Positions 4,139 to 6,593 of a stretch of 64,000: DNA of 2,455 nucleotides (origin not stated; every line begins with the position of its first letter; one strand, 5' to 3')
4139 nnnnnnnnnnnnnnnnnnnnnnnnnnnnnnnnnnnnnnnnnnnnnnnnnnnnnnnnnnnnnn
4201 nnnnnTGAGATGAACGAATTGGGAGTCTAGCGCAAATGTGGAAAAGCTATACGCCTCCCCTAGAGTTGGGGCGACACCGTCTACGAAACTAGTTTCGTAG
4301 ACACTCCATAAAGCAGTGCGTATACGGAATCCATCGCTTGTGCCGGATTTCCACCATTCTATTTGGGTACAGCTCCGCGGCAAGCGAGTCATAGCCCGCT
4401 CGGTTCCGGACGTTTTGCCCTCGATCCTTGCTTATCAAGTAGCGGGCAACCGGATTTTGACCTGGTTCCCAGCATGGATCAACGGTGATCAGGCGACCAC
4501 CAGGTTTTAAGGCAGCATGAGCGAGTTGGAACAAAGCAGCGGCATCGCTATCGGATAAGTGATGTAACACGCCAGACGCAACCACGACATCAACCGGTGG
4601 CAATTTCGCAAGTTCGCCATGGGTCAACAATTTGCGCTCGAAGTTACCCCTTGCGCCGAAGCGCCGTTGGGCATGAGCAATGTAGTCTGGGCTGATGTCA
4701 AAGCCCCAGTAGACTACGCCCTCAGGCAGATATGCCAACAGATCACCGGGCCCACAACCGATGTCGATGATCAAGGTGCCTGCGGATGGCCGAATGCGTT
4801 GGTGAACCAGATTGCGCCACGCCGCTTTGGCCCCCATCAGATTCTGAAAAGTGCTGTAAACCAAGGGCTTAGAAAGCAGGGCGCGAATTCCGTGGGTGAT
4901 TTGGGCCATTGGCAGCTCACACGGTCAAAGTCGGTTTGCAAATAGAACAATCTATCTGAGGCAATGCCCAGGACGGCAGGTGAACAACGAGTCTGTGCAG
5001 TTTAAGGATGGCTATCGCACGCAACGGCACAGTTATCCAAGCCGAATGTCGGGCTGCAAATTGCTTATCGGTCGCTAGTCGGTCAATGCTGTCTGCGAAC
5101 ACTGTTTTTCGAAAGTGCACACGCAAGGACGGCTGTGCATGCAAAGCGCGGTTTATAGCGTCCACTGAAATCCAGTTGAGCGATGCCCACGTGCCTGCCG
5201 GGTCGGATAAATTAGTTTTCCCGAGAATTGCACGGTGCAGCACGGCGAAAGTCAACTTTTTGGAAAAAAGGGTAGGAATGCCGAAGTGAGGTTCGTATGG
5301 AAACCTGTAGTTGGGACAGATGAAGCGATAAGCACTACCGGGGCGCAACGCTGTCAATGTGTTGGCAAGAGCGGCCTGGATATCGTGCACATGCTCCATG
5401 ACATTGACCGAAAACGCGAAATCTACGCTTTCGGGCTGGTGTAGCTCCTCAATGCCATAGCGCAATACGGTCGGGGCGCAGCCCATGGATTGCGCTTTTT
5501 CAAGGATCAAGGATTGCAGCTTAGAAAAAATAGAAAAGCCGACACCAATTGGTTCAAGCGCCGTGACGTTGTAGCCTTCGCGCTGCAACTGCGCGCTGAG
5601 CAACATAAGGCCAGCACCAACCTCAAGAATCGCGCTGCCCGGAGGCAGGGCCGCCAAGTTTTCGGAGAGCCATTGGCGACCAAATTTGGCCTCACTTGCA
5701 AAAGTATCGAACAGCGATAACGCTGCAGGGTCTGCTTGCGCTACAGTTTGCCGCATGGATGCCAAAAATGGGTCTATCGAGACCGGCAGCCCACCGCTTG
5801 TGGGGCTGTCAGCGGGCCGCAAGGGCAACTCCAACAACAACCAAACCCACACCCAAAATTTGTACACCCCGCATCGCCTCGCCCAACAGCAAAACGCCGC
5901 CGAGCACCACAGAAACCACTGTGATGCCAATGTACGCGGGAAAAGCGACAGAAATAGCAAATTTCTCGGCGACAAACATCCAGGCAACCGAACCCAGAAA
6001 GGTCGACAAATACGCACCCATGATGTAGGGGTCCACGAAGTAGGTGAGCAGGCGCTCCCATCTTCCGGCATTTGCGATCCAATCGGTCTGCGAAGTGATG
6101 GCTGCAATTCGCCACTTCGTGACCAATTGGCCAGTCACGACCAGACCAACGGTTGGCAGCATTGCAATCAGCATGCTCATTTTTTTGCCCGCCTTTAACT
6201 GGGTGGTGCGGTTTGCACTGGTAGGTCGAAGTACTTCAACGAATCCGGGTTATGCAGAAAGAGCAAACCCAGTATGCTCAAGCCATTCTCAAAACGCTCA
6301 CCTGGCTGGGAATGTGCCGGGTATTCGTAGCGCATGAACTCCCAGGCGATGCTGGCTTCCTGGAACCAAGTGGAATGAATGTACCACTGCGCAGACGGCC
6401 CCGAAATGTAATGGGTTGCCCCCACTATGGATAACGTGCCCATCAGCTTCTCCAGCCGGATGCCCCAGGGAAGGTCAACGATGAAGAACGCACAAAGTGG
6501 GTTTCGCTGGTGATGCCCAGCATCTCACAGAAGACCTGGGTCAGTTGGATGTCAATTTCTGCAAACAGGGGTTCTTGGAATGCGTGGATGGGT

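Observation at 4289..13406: Arn/Gtr-like lipid-carrier glycan-modification module built around a 4-amino-6-deoxyhexose transaminase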

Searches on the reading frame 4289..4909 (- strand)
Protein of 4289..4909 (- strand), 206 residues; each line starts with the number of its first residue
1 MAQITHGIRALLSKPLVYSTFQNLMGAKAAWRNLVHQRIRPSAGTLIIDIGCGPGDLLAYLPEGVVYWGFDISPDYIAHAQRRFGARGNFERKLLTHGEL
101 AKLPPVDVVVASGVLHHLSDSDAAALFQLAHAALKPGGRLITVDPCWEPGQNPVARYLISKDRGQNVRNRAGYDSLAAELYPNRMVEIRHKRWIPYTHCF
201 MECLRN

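Call 4: search_protein_families(library=pfam, proteins=[window:4289-4909:-], max_evalue=0.01)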
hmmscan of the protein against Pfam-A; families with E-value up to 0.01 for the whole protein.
window:4289-4909:- (206 aa): 10 families
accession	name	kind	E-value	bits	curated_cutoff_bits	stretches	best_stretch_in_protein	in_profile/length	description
PF08242.18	Methyltransf_12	-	2e-17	64.2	30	1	48-140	1-98/98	Methyltransferase domain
PF13649.12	Methyltransf_25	-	1.3e-15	58.3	27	1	47-138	1-97/97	Methyltransferase domain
PF13489.12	Methyltransf_23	-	3.7e-14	53.2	27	1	42-146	21-120/164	Methyltransferase domain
PF08241.18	Methyltransf_11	-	2.1e-12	47.9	21.2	1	48-141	1-94/95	Methyltransferase domain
PF13847.12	Methyltransf_31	-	2.3e-10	40.8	27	1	43-146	3-113/145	Methyltransferase domain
PF02353.26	CMAS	-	2.8e-08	33.8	27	1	24-141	43-163/273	Mycolic acid cyclopropane synthetase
PF00891.24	Methyltransf_2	-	1.2e-07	31.7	22.3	1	45-146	64-168/210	O-methyltransferase domain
PF01209.24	Ubie_methyltran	-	0.00016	21.5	20.1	1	26-143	30-152/233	ubiE/COQ5 methyltransferase family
PF08003.17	Methyltransf_9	-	0.00095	18.7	23.8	1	34-144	106-219/315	Protein of unknown function (DUF1698)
PF12147.14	Methyltransf_20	-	0.0065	16.1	21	1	100-166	201-269/309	Putative methyltransferase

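Call 5: search_protein_families(library=ncbifam, proteins=[window:4289-4909:-], max_evalue=0.01)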
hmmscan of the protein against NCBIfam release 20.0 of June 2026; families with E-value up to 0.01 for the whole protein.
window:4289-4909:- (206 aa): 23 families
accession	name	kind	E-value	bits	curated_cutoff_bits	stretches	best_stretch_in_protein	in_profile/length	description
NF043040.1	corrin_prot_MT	hypoth_equivalog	4.2e-13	49.2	180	1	31-147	30-152/216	corrinoid protein-associated methyltransferase CpaM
NF045667.1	MTase_DVU1556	equivalog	3.4e-08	33.2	155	1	38-148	17-125/213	DVU_1556 family methyltransferase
NF004851.0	PRK06202.1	equivalog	2.5e-07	30.4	243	1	18-130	31-154/237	hypothetical protein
TIGR02021.1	BchM-ChlM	equivalog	5e-07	29.4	158.9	1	32-129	41-142/218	magnesium protoporphyrin IX methyltransferase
NF008686.0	PRK11705.1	equivalog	1.2e-06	27.9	400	1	18-140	142-263/383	cyclopropane fatty acyl phospholipid synthase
NF041537.1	ArsM_AhpD_UU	exception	3.2e-06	26.2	510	1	43-144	76-182/345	arsenite methyltransferase/AhpD domain selenoprotein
NF001244.0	PRK00216.1-5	equivalog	7.5e-06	25.4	216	1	25-104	30-113/236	bifunctional demethylmenaquinone methyltransferase/2-methoxy-6-polyprenyl-1,4-benzoquinol methylase UbiE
NF040703.1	cyclopro_CfaB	exception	9.1e-06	24.7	650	1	24-140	140-261/393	C17 cyclopropane fatty acid synthase CfaB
NF010703.0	PRK14103.1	equivalog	9.6e-06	25.2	320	1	37-140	23-122/256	trans-aconitate 2-methyltransferase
NF047649.1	MTase_UXPK_star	exception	1e-05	24.7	460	1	44-144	78-183/283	methyltransferase/UXPK-star double selenoprotein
TIGR01934.1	MenG_MenH_UbiE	subfamily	2.8e-05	23.5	158.35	1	25-107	21-104/223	ubiquinone/menaquinone biosynthesis methyltransferase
NF008823.0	PRK11873.1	subfamily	0.00014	21.5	263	1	43-144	77-183/272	arsenite methyltransferase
TIGR01983.1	UbiG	equivalog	0.00015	21.2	102.95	1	40-141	46-150/228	bifunctional 2-polyprenyl-6-hydroxyphenol methylase/3-demethylubiquinol 3-O-methyltransferase UbiG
NF002463.0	PRK01683.1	equivalog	0.00073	19.2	297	1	38-140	26-126/258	trans-aconitate 2-methyltransferase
TIGR02072.1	BioC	equivalog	0.0012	18.7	184.95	1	45-141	36-131/244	malonyl-ACP O-methyltransferase BioC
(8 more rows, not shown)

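Call 55: search_solved_structures(query=window:4289-4909:-, max_evalue=0.01)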
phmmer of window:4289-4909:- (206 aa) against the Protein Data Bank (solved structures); distinct sequences matched with E-value up to 0.01: 62 (the best 60 are shown).
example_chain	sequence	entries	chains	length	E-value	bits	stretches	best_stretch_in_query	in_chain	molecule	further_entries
5wp5_A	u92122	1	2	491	8.4e-09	38.5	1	43-176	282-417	Phosphomethylethanolamine N-methyltransferase 2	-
5bsz_A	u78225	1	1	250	2.9e-07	33.5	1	25-151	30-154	N-methyltransferase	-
5wp4_A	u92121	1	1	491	6.6e-07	32.3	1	39-176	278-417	Phosphoethanolamine N-methyltransferase 1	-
5gm1_A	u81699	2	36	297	1e-06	31.7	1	32-145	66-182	O-methylransferase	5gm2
1nkv_A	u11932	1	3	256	1.5e-06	31.2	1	39-148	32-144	HYPOTHETICAL PROTEIN yjhP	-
5epe_A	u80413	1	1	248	1.6e-06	31.1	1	38-148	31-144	SAM-dependent methyltransferase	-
9w6x_A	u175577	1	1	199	1.6e-06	31.1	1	41-141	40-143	YtkW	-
1qzz_A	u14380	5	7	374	1.7e-06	30.9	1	45-147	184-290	aclacinomycin-10-hydroxylase | Protein RdmB | Aclacinomycin 10-hydroxylase RdmB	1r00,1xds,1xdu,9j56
5wmm_A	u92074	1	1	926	1.8e-06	30.9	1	28-144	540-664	NRPS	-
3e23_A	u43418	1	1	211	2e-06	30.7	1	43-158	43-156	uncharacterized protein RPA2492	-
5bp7_A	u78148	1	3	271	2e-06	30.7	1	39-156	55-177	SAM-dependent methyltransferase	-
3bkw_A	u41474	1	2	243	7e-06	28.9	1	29-141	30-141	S-adenosylmethionine dependent methyltransferase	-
1tpy_A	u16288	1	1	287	9.4e-06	28.5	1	35-141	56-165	methoxy mycolic acid synthase 2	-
8zc8_A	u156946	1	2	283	1.2e-05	28.2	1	33-146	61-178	MitM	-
7pg7_D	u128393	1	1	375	1.2e-05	28.1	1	47-149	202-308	Methyltransferase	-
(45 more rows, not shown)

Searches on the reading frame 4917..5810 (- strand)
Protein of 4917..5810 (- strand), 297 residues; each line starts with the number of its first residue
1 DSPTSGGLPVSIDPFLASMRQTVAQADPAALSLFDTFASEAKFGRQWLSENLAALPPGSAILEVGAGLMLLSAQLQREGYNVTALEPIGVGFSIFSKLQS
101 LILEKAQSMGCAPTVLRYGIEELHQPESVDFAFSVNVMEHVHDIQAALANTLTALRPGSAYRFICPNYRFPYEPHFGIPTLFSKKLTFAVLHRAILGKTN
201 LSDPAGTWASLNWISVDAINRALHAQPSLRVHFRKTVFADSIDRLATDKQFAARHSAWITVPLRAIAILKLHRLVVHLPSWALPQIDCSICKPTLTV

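Call 4: search_protein_families(library=pfam, proteins=[window:4917-5810:-], max_evalue=0.01)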
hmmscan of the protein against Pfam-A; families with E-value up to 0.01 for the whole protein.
window:4917-5810:- (297 aa): 4 families
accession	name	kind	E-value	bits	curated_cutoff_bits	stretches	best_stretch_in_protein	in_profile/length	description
PF13489.12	Methyltransf_23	-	3.6e-08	33.7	27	1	45-224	10-155/164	Methyltransferase domain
PF08241.18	Methyltransf_11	-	1.6e-06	29.1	21.2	1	62-160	1-92/95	Methyltransferase domain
PF13649.12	Methyltransf_25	-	6.9e-05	23.9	27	1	61-158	1-96/97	Methyltransferase domain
PF08242.18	Methyltransf_12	-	0.00014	23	30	1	118-158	53-95/98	Methyltransferase domain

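Call 5: search_protein_families(library=ncbifam, proteins=[window:4917-5810:-], max_evalue=0.01)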
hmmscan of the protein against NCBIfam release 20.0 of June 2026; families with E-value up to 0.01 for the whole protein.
window:4917-5810:- (297 aa): 2 families
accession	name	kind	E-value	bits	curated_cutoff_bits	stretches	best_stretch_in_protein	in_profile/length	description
TIGR01983.1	UbiG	equivalog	3.9e-06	26.3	102.95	1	58-160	50-148/228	bifunctional 2-polyprenyl-6-hydroxyphenol methylase/3-demethylubiquinol 3-O-methyltransferase UbiG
NF007610.0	PRK10258.1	equivalog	0.0094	15.3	342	0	20-163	6-138/251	malonyl-ACP O-methyltransferase BioC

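Call 56: search_solved_structures(query=window:4917-5756:-, max_evalue=0.1)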
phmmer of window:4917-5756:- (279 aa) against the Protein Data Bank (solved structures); distinct sequences matched with E-value up to 0.1: 2.
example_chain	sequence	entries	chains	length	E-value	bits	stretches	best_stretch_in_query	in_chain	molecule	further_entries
5wp4_A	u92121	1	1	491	0.013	18.2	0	37-153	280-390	Phosphoethanolamine N-methyltransferase 1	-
3bkw_A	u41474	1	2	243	0.03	17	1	69-160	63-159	S-adenosylmethionine dependent methyltransferase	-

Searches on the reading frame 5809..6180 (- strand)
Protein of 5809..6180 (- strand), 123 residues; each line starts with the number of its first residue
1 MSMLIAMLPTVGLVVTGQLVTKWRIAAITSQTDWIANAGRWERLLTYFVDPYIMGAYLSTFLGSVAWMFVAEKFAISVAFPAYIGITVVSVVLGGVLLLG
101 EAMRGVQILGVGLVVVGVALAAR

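Call 4: search_protein_families(library=pfam, proteins=[window:5809-6180:-], max_evalue=0.01)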
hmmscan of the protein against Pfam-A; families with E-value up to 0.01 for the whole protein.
window:5809-6180:- (123 aa): 2 families
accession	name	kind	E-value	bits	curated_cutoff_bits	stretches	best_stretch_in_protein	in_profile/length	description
PF10639.15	TMEM234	-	0.00018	22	30.1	1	52-120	43-111/113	Putative transmembrane family 234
PF00892.27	EamA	-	0.0049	17.6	28.2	1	52-121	66-133/135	EamA-like transporter family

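Call 5: search_protein_families(library=ncbifam, proteins=[window:5809-6180:-], max_evalue=0.01)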
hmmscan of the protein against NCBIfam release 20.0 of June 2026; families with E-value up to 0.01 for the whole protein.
window:5809-6180:- (123 aa): 3 families
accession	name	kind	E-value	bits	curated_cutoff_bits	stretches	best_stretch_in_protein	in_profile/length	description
NF007767.1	PRK10452.1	equivalog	0.00036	20.7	122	1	65-120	45-100/120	multidrug/spermidine efflux SMR transporter subunit MdtJ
NF002816.2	PRK02971.1-2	equivalog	0.0011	19.4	99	1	9-121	5-116/120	4-amino-4-deoxy-L-arabinose-phosphoundecaprenol flippase subunit ArnF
NF011625.2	PRK15051.1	equivalog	0.0045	17.2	92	1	56-120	43-106/111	4-amino-4-deoxy-L-arabinose-phosphoundecaprenol flippase subunit ArnE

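Call 41: find_homologous_proteins(query=window:5809-6180:-)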
Query window:5809-6180:- (123 aa): 7 proteins with E <= 0.001 among 124 candidates.
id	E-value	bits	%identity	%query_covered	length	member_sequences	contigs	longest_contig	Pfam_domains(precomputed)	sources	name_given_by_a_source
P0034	2.2e-68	246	100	100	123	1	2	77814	-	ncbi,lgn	-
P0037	1.0e-28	118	48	100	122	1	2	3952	-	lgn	-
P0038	1.1e-27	114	49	100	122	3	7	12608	PF00893.26,PF10639.16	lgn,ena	-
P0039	1.5e-27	114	50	100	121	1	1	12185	PF10639.16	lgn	-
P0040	3.1e-27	113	50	100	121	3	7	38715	PF10639.16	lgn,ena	-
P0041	7.2e-27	112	51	100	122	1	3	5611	-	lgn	-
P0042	1.5e-24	104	46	100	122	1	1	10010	-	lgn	-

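Call 42: find_encoding_contigs(protein=P0040, flank=8000, max_places=2)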
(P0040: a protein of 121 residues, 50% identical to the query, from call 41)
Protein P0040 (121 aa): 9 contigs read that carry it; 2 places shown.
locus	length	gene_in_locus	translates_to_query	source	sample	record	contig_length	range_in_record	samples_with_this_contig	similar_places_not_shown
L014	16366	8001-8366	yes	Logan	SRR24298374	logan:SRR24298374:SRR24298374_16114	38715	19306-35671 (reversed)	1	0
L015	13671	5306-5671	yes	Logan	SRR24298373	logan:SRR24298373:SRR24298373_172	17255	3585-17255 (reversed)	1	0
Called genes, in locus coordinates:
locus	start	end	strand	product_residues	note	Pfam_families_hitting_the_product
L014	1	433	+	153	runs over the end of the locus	PF25084:LbH_EIF2B (faint), PF25087:GMPPB_C (faint), PF00132:Hexapep, PF14602:Hexapep_2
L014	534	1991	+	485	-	PF04932:Wzy_C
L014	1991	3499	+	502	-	-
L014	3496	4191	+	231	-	PF08889:WbqC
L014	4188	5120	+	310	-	PF00535:Glycos_transf_2, PF10111:Glyco_tranf_2_2 (weak)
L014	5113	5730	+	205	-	PF08241:Methyltransf_11 (weak), PF08242:Methyltransf_12, PF13649:Methyltransf_25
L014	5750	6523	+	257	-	-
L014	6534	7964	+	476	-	PF01266:DAO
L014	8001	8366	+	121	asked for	PF10639:TMEM234 (weak)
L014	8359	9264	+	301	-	PF13489:Methyltransf_23, PF08241:Methyltransf_11 (weak), PF08242:Methyltransf_12 (weak)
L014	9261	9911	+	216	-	PF00891:Methyltransf_2 (weak), PF13489:Methyltransf_23, PF13847:Methyltransf_31 (weak), PF08241:Methyltransf_11, PF08242:Methyltransf_12, PF13649:Methyltransf_25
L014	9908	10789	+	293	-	PF00483:NTP_transferase, PF12804:NTP_transf_3 (weak)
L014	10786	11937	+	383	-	PF01041:DegT_DnrJ_EryC1, PF01212:Beta_elim_lyase (faint), PF00155:Aminotran_1_2 (weak)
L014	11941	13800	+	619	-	PF13522:GATase_6, PF13537:GATase_7, PF00733:Asn_synthase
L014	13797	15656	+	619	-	PF16889:Hepar_II_III_N (weak), PF07940:Hepar_II_III_C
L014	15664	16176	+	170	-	PF13579:Glyco_trans_4_4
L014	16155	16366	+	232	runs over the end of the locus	PF00534:Glycos_transf_1, PF13692:Glyco_trans_1_4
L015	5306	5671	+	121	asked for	PF10639:TMEM234 (weak)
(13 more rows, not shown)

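Call 43: find_encoding_contigs(protein=P0039, flank=8000, max_places=2)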
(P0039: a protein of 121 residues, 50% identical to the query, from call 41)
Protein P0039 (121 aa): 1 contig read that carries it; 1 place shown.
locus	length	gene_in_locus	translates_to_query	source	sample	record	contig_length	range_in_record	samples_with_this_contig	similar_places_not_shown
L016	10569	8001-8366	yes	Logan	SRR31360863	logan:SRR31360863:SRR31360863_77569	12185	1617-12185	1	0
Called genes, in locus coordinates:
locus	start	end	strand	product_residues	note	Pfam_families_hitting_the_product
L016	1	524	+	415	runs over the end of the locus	-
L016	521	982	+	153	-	PF25084:LbH_EIF2B (faint), PF25087:GMPPB_C (faint), PF00132:Hexapep, PF14602:Hexapep_2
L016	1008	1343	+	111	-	-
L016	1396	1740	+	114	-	-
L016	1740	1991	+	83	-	-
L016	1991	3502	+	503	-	-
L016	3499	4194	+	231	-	PF08889:WbqC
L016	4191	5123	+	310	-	PF00535:Glycos_transf_2, PF10111:Glyco_tranf_2_2 (weak)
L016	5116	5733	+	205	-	PF08241:Methyltransf_11 (weak), PF08242:Methyltransf_12, PF13649:Methyltransf_25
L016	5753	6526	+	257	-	PF13578:Methyltransf_24 (faint)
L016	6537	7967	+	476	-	PF01266:DAO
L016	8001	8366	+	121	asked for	PF10639:TMEM234 (weak)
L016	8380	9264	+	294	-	PF13489:Methyltransf_23, PF08241:Methyltransf_11, PF08242:Methyltransf_12 (weak)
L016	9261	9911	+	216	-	PF13489:Methyltransf_23, PF13847:Methyltransf_31 (weak), PF08241:Methyltransf_11, PF08242:Methyltransf_12, PF13649:Methyltransf_25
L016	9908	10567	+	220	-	?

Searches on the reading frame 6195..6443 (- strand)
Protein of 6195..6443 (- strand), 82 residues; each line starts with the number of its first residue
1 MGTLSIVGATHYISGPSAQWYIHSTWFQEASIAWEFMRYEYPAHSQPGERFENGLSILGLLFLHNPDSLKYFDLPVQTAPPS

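Call 4: search_protein_families(library=pfam, proteins=[window:6195-6443:-], max_evalue=0.01)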
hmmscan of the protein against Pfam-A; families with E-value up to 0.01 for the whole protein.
window:6195-6443:- (82 aa): 1 family
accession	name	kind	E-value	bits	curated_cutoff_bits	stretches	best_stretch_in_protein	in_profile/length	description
PF08889.16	WbqC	-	4e-13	50.1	21.3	1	6-70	152-217/218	WbqC-like protein family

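Call 5: search_protein_families(library=ncbifam, proteins=[window:6195-6443:-], max_evalue=0.01)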
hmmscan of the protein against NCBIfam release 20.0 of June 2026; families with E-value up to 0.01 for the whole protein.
window:6195-6443:- (82 aa): 0 families
